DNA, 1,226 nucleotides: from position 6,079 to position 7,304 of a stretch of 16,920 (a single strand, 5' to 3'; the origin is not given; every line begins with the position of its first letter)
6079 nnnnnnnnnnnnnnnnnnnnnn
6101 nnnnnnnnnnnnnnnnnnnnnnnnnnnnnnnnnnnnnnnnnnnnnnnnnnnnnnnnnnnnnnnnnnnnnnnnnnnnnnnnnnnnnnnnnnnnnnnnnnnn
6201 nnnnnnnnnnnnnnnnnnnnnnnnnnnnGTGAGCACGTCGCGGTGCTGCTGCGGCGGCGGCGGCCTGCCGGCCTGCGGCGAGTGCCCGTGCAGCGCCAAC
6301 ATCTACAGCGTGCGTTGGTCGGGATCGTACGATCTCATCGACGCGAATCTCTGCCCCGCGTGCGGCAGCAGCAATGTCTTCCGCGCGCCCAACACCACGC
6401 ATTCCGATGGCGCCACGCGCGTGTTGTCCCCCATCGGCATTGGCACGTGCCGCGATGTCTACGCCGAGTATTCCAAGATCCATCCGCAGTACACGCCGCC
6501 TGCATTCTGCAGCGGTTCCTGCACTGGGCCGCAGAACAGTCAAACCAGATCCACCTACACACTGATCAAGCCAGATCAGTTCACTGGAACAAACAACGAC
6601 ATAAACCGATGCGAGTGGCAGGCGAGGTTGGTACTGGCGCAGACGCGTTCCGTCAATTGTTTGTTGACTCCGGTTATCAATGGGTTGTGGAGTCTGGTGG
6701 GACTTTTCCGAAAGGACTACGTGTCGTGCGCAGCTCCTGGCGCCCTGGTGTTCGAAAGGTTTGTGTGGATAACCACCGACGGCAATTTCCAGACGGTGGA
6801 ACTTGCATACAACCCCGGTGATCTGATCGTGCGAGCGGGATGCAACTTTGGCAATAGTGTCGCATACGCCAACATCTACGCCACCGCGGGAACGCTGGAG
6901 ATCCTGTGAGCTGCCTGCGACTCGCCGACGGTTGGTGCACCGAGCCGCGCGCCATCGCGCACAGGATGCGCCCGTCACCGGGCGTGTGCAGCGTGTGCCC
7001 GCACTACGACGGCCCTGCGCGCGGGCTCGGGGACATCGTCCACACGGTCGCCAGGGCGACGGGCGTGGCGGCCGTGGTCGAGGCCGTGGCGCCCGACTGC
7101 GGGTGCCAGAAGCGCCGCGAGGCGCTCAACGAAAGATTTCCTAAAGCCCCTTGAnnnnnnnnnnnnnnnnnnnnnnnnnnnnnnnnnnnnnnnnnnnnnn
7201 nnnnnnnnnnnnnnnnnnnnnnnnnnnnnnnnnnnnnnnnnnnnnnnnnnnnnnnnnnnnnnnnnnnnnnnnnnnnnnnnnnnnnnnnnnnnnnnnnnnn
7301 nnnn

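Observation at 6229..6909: Cysteine-rich gene with a marked GC and codon-usage dip: likely acquired cargo of unknown function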

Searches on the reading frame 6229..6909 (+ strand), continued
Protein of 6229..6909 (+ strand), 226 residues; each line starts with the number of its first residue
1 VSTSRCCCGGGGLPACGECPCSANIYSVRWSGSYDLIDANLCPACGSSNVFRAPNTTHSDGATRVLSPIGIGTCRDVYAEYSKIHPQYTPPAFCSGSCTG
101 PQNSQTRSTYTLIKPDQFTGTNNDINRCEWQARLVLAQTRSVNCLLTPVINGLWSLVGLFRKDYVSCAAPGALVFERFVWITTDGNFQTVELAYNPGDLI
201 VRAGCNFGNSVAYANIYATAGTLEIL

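Call 51: fold_search(model_id=the predicted structure, library=viral)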
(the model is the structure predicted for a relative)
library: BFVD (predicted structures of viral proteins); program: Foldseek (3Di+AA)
matches with E <= 10: 476; with E <= 0.001: 0
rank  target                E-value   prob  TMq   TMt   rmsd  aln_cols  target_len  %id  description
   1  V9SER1                5.9e-02  0.47  0.22  0.29  16.8       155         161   12  MORN repeat-containing protein [Tunisvirus fontaine2]
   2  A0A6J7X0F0            9.4e-02  0.10  0.17  0.17  22.2       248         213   10  Uncharacterized protein [uncultured Caudovirales phage]
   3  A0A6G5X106            1.1e-01  0.05  0.12  0.04  31.6       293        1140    7  Glycoprotein [Bern perch virus]
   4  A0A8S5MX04            1.3e-01  0.11  0.16  0.05  23.2       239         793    7  Major capsid protein [Myoviridae sp. ct3wi9]
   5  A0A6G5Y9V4            1.4e-01  0.06  0.12  0.11  28.4       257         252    8  (no name in the UniProt tables at hand)
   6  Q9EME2                1.6e-01  0.07  0.14  0.12  26.9       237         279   10  AMV264 [Amsacta moorei entomopoxvirus]
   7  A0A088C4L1            1.6e-01  0.04  0.11  0.13  36.0       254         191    7  (no name in the UniProt tables at hand)
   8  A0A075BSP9            1.8e-01  0.06  0.12  0.12  24.6       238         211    8  Uncharacterized protein [Microcystis phage MaMV-DC]
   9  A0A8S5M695            1.9e-01  0.08  0.15  0.18  20.7       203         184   11  Uncharacterized protein [Myoviridae sp. ctlRg1]
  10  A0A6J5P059            2.4e-01  0.04  0.10  0.09  21.6       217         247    9  Virion structural protein [uncultured Caudovirales phage]
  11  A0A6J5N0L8            2.6e-01  0.05  0.12  0.14  17.2       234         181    8  DUF6046 domain-containing protein [uncultured Caudovirales phage]
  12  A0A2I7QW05            2.6e-01  0.03  0.10  0.10  23.4       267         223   10  (no name in the UniProt tables at hand)
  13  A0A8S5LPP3            2.8e-01  0.33  0.28  0.21  10.1       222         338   10  Outer membrane protein [Myoviridae sp. ct0f722]
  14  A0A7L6                3.1e-01  0.11  0.19  0.07  16.2       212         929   10  Uncharacterized protein [Microcystis phage LMM01]
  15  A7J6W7                3.1e-01  0.04  0.13  0.09  22.9       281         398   11  Uncharacterized protein N263R [Paramecium bursaria Chlorella virus FR483]
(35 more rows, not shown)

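Call 80: list_cluster_members(proteins=[P0007, P0005, P0001])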
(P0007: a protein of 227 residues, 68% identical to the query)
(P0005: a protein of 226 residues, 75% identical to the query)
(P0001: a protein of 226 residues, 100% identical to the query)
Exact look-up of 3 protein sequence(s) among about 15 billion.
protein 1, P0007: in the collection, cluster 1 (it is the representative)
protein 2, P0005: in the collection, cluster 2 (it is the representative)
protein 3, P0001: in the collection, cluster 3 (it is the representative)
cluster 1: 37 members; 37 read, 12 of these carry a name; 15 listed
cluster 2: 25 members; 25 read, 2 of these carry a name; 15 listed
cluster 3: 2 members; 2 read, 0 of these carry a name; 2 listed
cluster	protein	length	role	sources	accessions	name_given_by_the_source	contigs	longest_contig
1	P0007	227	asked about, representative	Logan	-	-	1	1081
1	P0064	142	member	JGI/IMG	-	hypothetical protein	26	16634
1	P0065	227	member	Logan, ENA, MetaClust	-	\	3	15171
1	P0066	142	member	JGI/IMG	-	hypothetical protein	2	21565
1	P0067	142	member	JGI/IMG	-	hypothetical protein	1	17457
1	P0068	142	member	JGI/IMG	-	hypothetical protein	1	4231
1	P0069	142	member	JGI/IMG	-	hypothetical protein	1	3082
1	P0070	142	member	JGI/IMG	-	hypothetical protein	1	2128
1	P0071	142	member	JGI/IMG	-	hypothetical protein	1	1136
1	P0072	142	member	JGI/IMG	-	hypothetical protein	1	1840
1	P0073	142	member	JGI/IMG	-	hypothetical protein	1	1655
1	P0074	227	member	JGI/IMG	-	hypothetical protein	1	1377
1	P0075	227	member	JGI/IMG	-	hypothetical protein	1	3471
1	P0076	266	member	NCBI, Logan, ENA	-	-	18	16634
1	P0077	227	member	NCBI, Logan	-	-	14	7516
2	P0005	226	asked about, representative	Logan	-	-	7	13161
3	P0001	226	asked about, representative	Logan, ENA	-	-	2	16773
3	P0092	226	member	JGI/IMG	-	-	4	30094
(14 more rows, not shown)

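Call 81: find_encoding_contigs(protein=P0092, flank=10000, max_places=2)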
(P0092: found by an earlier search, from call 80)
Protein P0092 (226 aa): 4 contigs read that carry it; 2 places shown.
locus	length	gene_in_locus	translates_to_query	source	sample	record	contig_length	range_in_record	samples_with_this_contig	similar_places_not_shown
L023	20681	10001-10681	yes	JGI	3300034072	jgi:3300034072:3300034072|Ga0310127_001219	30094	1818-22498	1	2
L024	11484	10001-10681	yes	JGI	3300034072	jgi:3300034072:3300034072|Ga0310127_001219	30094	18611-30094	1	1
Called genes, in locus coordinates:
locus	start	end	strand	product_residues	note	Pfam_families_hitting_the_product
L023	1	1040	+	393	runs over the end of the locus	PF04860:Phage_portal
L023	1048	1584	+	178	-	PF04586:Peptidase_S78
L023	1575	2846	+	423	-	PF05065:Phage_capsid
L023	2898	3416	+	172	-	PF05135:Phage_connect_1 (faint), PF24163:HCP (weak)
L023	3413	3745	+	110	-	PF05521:Phage_HCP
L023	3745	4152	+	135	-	-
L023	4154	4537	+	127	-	PF06199:Phage_tail_2, PF16460:Phage_TTP_11 (faint)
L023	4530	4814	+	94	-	-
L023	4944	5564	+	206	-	-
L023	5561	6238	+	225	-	-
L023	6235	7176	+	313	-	-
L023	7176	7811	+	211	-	-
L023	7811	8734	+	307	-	PF18454:Mtd_N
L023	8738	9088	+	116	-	-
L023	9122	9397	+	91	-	-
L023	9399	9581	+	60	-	-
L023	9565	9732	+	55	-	-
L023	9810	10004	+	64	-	-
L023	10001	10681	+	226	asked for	-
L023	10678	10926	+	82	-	-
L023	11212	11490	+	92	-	-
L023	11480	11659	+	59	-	-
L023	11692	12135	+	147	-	-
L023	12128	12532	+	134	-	-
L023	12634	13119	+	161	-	-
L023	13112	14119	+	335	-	PF13481:AAA_25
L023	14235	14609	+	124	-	-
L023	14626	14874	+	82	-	PF01844:HNH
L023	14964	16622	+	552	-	PF03354:TerL_ATPase, PF20441:TerL_nuclease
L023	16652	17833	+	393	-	PF04860:Phage_portal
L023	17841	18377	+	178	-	PF04586:Peptidase_S78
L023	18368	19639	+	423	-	PF05065:Phage_capsid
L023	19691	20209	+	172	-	PF05135:Phage_connect_1 (faint), PF24163:HCP (weak)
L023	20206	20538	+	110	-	PF05521:Phage_HCP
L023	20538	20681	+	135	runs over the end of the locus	-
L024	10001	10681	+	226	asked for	-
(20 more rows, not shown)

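Call 88: search_protein_families(library=pfam, alignment_id=A4, max_evalue=1)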
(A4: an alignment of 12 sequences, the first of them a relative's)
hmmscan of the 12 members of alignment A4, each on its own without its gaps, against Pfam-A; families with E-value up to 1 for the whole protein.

A. member 1, P0001 (226 aa): 0 families

B. families by the number of members that match (of 12 scanned): 2 families
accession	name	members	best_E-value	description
PF18104.7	Tudor_2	1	0.051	Jumonji domain-containing protein 2A Tudor domain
PF08772.16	Zn_ribbon_NOB1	1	0.062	Nin one binding (NOB1) Zn-ribbon like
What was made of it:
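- On Zinc ribbon (two CxxC knuckles): The only zinc-ribbon hit is one member at E = 0.062 (call 88).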

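Call 89: search_protein_families(library=phrogs, alignment_id=A4, max_evalue=1)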
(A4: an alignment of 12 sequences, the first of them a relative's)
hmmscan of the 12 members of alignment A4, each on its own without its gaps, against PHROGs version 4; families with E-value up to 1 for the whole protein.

A. member 1, P0001 (226 aa): 2 families
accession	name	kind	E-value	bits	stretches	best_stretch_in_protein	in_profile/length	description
phrog_12411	-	unknown function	0.058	14.4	1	108-135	18-45/80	-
phrog_27525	-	unknown function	0.75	11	0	7-41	25-59/85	-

B. families by the number of members that match (of 12 scanned): 3 families
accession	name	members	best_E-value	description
phrog_12411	-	1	0.058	-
phrog_7525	-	1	0.27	-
phrog_27525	-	1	0.75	-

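Call 90: search_protein_families(library=padloc, proteins=[window:6229-6909:+], max_evalue=0.1)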
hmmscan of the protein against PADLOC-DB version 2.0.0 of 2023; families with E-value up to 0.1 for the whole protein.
window:6229-6909:+ (226 aa): 0 families

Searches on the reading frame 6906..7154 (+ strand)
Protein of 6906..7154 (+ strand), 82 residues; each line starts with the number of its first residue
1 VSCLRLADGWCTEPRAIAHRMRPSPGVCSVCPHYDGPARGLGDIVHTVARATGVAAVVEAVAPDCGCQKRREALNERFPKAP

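Call 7: search_protein_families(library=pfam, proteins=[window:6906-7154:+], max_evalue=0.1)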
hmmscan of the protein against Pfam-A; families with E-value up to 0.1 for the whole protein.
window:6906-7154:+ (82 aa): 0 families

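Call 8: search_protein_families(library=phrogs, proteins=[window:6906-7154:+], max_evalue=0.1)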
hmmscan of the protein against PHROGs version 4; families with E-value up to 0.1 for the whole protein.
window:6906-7154:+ (82 aa): 0 families

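Call 49: search_protein_families(library=ncbifam, proteins=[window:6906-7154:+], max_evalue=0.1)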
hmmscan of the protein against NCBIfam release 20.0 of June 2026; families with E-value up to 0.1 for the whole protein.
window:6906-7154:+ (82 aa): 0 families

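Call 57: search_dna_similar(query=window:6906-7154:+, collection=phages, mode=protein, max_evalue=0.1, max_rows=25)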
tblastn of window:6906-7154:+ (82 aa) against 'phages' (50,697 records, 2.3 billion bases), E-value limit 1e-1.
No match.

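Call 59: find_homologous_proteins(query=window:6906-7154:+, max_evalue=0.001)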
Query window:6906-7154:+ (82 aa): 50 proteins with E <= 0.001 among 51 candidates.
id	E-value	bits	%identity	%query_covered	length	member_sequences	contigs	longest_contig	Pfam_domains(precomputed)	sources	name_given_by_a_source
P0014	5.6e-50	185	100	100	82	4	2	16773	-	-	-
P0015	2.9e-43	164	84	100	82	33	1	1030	-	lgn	-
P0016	1.1e-40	155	78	100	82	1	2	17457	-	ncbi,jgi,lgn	jgi:hypothetical protein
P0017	2.4e-38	148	78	96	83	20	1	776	-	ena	-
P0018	3.4e-38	147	74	100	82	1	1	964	-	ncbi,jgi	jgi:hypothetical protein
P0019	4.1e-37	144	82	100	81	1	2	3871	-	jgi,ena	-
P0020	1.4e-36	142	79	100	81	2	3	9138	-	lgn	-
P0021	1.9e-32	129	74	100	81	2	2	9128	-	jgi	jgi:hypothetical protein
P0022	1.5e-29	120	79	88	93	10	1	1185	-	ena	-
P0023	2.2e-27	113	73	88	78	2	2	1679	-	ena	-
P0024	3.0e-27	112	67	100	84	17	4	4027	-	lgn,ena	-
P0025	1.1e-26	111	67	100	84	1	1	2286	-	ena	-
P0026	7.2e-26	108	64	96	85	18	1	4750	-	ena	-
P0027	1.3e-25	107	65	100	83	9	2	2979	-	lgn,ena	-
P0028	5.2e-25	105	68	90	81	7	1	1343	-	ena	-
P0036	6.7e-23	99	60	100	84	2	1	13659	-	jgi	-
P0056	4.6e-9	54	46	98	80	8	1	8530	-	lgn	-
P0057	7.2e-9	54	51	74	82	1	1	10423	-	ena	-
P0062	2.0e-6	46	55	65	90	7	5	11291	-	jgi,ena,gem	-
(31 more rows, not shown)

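Call 60: find_encoding_contigs(protein=P0036, flank=10000, max_places=1)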
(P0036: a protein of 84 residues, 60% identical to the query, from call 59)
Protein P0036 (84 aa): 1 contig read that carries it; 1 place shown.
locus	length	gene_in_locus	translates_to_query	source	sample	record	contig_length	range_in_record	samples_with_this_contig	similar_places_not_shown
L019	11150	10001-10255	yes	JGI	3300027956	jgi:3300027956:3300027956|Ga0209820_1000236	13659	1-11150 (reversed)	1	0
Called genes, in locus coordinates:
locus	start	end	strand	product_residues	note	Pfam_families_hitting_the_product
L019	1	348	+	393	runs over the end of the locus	PF04860:Phage_portal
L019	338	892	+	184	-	PF04586:Peptidase_S78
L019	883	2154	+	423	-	PF05065:Phage_capsid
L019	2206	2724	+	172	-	PF05135:Phage_connect_1 (faint), PF24163:HCP (weak)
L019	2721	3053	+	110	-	PF05521:Phage_HCP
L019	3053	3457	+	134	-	-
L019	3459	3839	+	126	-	PF06199:Phage_tail_2 (weak)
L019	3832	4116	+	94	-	-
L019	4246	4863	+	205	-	-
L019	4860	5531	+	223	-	-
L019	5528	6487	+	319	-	-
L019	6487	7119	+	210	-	-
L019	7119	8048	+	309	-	PF18454:Mtd_N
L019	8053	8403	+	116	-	-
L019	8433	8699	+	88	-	-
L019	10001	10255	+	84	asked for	-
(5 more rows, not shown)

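Call 61: find_encoding_contigs(protein=P0062, flank=10000, max_places=2)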
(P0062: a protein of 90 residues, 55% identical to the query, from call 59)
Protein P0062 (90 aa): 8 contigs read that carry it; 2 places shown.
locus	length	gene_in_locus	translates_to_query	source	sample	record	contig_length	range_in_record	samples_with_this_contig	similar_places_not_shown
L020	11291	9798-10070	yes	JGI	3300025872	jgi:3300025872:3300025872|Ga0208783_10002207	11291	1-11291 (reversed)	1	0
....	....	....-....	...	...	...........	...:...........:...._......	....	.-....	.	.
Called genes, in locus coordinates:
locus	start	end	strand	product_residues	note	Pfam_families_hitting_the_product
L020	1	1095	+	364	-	?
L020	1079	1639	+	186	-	PF04586:Peptidase_S78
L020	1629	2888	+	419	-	PF05065:Phage_capsid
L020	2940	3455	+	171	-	PF05135:Phage_connect_1 (faint)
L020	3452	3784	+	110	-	PF05521:Phage_HCP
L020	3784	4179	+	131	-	-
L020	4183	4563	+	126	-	PF16460:Phage_TTP_11 (faint)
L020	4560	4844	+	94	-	-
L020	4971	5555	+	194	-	-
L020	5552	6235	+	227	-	-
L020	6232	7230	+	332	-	-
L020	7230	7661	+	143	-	-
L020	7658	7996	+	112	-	-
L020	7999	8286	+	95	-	-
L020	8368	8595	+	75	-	-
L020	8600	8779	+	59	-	-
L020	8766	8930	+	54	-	-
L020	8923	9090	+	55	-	-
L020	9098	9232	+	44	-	-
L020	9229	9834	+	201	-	-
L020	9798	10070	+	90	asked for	-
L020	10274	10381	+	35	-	-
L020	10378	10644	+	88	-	-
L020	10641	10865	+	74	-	-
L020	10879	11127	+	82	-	-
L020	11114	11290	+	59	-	?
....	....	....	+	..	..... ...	-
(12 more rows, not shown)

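Call 62: find_encoding_contigs(protein=P0057, flank=10000, max_places=1)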
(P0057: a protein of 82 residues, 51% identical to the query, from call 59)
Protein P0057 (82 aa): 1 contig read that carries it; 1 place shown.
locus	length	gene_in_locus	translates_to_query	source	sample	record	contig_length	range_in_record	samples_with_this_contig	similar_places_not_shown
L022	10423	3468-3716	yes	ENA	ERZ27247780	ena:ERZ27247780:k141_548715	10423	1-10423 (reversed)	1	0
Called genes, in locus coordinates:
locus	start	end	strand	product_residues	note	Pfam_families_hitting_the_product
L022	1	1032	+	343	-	?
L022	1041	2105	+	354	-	-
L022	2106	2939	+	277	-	-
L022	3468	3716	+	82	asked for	-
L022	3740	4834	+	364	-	PF01391:Collagen (weak)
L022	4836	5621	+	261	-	-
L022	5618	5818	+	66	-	-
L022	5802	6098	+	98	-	-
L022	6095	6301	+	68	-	-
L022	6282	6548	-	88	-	-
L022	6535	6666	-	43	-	-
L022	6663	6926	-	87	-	-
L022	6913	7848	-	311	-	PF08707:PriCT_2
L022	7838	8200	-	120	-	-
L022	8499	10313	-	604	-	PF19263:DUF5906 (weak)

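Call 73: search_protein_families(library=pfam, alignment_id=A5, max_evalue=1)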
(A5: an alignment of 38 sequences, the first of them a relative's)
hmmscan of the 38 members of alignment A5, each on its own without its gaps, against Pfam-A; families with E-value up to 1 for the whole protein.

A. member 1, P0014 (82 aa): 0 families

B. families by the number of members that match (of 38 scanned): 4 families
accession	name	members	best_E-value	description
PF11909.13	NdhN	2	0.16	NADH-quinone oxidoreductase cyanobacterial subunit N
PF20960.2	Bag6_BAGS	1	0.072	Bag6, BAG-similar domain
PF07577.16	DUF1547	1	0.19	Domain of Unknown Function (DUF1547)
PF23458.2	DUF7130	1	0.51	Domain of unknown function (DUF7130)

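Call 77: predict_structure(alignment_id=A5)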
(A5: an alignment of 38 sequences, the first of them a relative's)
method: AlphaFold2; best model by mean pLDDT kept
length: 82 residues; sequences in the alignment: 38
mean_pLDDT: 71.5   pTM: 0.38
mean pLDDT of the five models: 71.5, 71.4, 69.0, 68.2, 67.3
residues with pLDDT >= 90: 0; 70-90: 43; 50-70: 36; < 50: 3
segments of 3 or more residues with pLDDT < 50: none
pLDDT, mean of each block of 10 residues (from residue 1): 74 84 77 68 70 70 65 69 49
secondary structure, 60 per line:
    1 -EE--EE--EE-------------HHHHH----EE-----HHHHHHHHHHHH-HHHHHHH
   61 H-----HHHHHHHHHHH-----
elements in order: H25-29 H41-52 H54-61 H67-77

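Call 79: fold_search(model_id=the predicted structure, library=viral)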
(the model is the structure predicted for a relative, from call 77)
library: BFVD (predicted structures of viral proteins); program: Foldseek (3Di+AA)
matches with E <= 10: 5; with E <= 0.001: 0
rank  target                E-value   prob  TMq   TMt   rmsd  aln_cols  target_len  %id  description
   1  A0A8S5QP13            9.8e-01  0.18  0.36  0.16  11.7        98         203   16  DUF551 domain-containing protein [Siphoviridae sp. ct8LX107]
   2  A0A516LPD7            5.4e+00  0.06  0.29  0.28   9.5        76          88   26  (no name in the UniProt tables at hand)
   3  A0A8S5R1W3            7.0e+00  0.06  0.30  0.21  12.2        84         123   15  Uncharacterized protein [Siphoviridae sp. ct4Am4]
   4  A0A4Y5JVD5            7.0e+00  0.01  0.17  0.18  13.4        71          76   11  Structural protein [Pseudomonas phage vB_PaeM_PA5oct]
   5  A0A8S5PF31            9.0e+00  0.01  0.23  0.20  11.3        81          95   17  Uncharacterized protein [Podoviridae sp. ctuQh21]
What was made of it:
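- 6906..7154 (+): Translationally coupled 82-aa Cys-rich gene (6 Cys; conserved C-x2-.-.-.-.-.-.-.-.-RGLGD ... CGC-x-KRR-x-ALN). Its first 20-25 codons diverge together with the cassette. AlphaFold2 pLDDT 71.5, no fold match (calls 77, 79).
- Tried and rejected: The 82-aa partner was also modelled and gave no fold match (calls 77, 79).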

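Call 90: search_protein_families(library=padloc, proteins=[window:6906-7154:+], max_evalue=0.1)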
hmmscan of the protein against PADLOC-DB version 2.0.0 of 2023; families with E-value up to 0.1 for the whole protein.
window:6906-7154:+ (82 aa): 0 families

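Call 97: find_encoding_contigs(protein=P0056, flank=10000, max_places=1)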
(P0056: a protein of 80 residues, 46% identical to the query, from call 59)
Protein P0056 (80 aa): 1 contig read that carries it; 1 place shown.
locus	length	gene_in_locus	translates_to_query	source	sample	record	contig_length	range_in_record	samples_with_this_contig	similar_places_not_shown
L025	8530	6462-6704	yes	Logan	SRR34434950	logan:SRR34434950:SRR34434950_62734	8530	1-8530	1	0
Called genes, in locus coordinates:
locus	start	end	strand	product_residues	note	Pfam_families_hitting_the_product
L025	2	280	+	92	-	?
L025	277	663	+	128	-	-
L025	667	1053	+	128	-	PF06199:Phage_tail_2 (weak)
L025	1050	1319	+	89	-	-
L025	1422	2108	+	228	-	-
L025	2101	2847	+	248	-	-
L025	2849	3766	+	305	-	-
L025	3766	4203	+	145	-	-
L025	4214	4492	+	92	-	-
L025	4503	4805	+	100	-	-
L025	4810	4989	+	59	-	-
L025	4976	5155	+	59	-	-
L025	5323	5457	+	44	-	-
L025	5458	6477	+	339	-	-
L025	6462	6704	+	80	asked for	-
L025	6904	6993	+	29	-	-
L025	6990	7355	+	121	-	-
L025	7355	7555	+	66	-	-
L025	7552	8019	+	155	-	-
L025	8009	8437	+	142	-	-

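Call 101: find_related_loci(query=L025:5458-6477:+, collection=viral_contigs, flank=10000)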
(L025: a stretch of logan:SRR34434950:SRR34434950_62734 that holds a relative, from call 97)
Query L025:5458-6477:+ (339 aa) in viral_contigs; peptide patterns used: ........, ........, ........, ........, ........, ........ (x = any residue, [..] = any of these).
3 stretches matched a pattern; 1 encode a relative of the query (tblastn E <= 1e-3); 1 distinct loci.
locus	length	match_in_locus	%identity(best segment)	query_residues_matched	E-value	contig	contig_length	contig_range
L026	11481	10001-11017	98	1-339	0e+0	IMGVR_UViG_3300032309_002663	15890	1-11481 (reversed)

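Call 102: find_related_loci(query=L020:9229-9834:+, collection=viral_contigs, flank=10000)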
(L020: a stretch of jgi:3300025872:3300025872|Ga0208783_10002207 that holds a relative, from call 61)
Query L020:9229-9834:+ (201 aa) in viral_contigs; peptide patterns used: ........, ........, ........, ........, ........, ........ (x = any residue, [..] = any of these).
2 stretches matched a pattern; 1 encode a relative of the query (tblastn E <= 1e-3); 1 distinct loci.
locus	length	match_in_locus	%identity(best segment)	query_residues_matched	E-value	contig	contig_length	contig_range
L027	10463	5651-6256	84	1-201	9e-116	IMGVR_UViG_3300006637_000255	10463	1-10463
